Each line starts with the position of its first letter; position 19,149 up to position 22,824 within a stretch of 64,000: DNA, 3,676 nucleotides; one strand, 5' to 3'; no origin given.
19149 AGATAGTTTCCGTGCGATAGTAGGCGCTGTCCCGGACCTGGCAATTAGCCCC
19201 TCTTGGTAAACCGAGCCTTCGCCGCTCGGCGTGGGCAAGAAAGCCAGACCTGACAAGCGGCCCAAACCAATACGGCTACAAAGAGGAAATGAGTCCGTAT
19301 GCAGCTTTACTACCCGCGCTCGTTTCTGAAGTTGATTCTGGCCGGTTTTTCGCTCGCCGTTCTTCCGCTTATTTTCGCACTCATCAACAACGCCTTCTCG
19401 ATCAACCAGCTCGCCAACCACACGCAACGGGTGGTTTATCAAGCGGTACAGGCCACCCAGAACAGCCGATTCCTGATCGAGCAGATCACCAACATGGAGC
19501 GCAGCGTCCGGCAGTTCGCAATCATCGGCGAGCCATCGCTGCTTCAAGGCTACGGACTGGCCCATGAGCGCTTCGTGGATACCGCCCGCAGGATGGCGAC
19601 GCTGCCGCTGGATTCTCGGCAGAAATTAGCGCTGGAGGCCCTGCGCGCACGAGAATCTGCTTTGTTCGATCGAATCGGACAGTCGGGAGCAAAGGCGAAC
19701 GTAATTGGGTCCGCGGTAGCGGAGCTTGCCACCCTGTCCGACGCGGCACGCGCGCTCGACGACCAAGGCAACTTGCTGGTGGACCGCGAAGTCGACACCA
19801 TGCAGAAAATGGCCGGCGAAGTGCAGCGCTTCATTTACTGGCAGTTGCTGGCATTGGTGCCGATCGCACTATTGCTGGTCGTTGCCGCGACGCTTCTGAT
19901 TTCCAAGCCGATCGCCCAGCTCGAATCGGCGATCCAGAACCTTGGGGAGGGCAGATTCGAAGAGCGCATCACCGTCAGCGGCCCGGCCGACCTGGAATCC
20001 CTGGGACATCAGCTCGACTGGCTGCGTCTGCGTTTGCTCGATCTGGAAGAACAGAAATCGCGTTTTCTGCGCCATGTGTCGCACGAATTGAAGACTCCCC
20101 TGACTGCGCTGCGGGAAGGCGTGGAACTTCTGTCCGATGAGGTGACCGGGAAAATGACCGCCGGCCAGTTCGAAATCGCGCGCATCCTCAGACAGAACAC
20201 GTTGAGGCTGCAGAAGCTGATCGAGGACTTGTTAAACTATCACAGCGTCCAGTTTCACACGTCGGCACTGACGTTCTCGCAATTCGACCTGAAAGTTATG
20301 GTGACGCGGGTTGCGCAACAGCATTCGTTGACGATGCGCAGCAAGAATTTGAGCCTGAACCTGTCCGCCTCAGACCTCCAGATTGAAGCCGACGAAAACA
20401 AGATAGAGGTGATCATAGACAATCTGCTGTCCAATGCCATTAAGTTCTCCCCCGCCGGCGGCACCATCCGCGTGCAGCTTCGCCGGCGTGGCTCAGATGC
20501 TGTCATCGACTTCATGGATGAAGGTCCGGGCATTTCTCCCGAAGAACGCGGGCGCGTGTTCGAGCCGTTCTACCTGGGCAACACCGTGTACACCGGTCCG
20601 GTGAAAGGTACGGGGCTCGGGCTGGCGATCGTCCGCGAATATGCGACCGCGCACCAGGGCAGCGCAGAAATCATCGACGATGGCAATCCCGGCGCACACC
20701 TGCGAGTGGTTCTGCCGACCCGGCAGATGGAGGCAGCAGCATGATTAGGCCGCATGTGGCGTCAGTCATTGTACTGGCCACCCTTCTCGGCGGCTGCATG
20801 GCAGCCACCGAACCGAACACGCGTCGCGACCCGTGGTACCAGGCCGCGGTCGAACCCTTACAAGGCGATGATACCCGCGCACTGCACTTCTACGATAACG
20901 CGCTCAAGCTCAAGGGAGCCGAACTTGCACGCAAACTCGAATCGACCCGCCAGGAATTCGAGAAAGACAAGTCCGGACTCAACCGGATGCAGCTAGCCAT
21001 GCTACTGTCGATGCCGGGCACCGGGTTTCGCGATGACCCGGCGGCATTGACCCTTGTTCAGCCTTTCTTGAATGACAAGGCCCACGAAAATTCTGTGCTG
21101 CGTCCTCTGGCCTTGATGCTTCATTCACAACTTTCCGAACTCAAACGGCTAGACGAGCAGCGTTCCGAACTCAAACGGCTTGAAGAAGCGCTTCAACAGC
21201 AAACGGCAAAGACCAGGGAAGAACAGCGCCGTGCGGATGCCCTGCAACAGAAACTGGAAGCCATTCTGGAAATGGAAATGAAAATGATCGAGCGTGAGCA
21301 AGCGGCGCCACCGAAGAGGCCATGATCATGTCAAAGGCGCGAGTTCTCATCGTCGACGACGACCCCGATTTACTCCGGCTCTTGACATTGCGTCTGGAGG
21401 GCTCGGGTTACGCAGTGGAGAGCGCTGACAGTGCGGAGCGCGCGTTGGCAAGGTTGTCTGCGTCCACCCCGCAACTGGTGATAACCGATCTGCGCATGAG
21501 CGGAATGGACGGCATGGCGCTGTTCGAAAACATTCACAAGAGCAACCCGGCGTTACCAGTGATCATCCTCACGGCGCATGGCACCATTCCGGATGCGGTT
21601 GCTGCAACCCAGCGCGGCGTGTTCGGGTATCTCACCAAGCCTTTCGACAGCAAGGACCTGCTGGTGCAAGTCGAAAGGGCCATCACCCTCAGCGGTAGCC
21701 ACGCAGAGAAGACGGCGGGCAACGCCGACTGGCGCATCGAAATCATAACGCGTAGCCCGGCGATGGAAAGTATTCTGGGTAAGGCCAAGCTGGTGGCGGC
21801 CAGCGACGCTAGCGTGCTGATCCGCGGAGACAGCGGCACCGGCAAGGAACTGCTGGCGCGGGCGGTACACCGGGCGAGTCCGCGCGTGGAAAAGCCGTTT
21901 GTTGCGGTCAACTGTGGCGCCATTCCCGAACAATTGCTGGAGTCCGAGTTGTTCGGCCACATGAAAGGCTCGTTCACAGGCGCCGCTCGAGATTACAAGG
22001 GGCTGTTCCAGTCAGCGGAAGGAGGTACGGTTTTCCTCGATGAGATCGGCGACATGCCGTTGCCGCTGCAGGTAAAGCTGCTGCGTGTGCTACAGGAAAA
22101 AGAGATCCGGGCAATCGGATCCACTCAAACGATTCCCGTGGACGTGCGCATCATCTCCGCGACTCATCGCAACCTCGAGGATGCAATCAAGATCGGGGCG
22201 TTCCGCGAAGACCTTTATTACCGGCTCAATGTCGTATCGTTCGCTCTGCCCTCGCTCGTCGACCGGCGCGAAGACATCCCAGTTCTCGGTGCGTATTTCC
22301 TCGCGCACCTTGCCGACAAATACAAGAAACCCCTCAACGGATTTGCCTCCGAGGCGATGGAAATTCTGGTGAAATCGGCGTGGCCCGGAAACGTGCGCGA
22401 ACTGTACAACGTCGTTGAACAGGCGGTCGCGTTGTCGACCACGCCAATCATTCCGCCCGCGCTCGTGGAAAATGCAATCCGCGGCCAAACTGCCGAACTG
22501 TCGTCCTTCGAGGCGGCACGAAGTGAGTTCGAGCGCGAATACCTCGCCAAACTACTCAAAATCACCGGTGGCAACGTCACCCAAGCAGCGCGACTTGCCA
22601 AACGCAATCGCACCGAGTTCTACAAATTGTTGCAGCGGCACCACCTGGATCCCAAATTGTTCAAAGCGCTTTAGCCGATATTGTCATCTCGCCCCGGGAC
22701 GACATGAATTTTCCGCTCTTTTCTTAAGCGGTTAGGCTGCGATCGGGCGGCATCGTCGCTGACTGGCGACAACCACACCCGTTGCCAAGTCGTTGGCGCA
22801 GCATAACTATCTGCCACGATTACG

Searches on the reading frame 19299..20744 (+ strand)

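Call 73: search_protein_families(library=pfam, proteins=[window:19299-20744:+], max_evalue=0.00001)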
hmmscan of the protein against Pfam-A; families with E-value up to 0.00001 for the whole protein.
window:19299-20744:+ (481 aa): 3 families
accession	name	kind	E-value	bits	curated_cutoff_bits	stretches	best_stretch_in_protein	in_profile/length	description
PF02518.31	HATPase_c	-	1.5e-22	80.6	26.4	1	365-475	2-110/111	Histidine kinase-, DNA gyrase B-, and HSP90-like ATPase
PF00512.31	HisKA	-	3.6e-13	49.8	26.9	1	252-315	1-61/66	His Kinase A (phospho-acceptor) domain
PF00672.30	HAMP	-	2.6e-08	34.5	25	1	200-247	5-52/53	HAMP domain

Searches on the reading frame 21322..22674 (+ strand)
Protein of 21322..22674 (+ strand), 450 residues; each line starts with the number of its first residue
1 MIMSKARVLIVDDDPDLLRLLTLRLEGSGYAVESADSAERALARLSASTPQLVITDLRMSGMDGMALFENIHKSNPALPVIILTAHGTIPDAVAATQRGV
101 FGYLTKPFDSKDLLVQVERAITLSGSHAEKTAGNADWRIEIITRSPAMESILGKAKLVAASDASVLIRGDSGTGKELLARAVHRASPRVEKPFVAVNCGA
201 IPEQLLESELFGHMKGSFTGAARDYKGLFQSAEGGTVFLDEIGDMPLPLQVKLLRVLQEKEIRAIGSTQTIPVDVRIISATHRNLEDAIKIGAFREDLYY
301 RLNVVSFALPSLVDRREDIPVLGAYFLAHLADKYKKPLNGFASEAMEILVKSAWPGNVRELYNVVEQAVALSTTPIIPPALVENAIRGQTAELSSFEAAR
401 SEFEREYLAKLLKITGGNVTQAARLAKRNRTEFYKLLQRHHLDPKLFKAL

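Call 73: search_protein_families(library=pfam, proteins=[window:21322-22674:+], max_evalue=0.00001)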
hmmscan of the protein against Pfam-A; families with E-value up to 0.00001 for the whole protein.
window:21322-22674:+ (450 aa): 5 families
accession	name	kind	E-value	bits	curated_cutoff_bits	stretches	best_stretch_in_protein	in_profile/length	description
PF00158.32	Sigma54_activat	-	2e-72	242.8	20.2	1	141-306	1-166/168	Sigma-54 interaction domain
PF00072.30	Response_reg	-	7e-32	110.3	30.2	1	8-117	1-110/111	Response regulator receiver domain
PF25601.1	AAA_lid_14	-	8.9e-22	77.2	27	1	314-392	2-80/87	AAA+ ATPase lid domain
PF14532.12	Sigma54_activ_2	-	1.7e-17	64.4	25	1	143-312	2-138/138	Sigma-54 interaction domain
PF07728.20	AAA_5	-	6.9e-07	29.8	22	1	165-282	2-122/139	AAA domain (dynein-related subfamily)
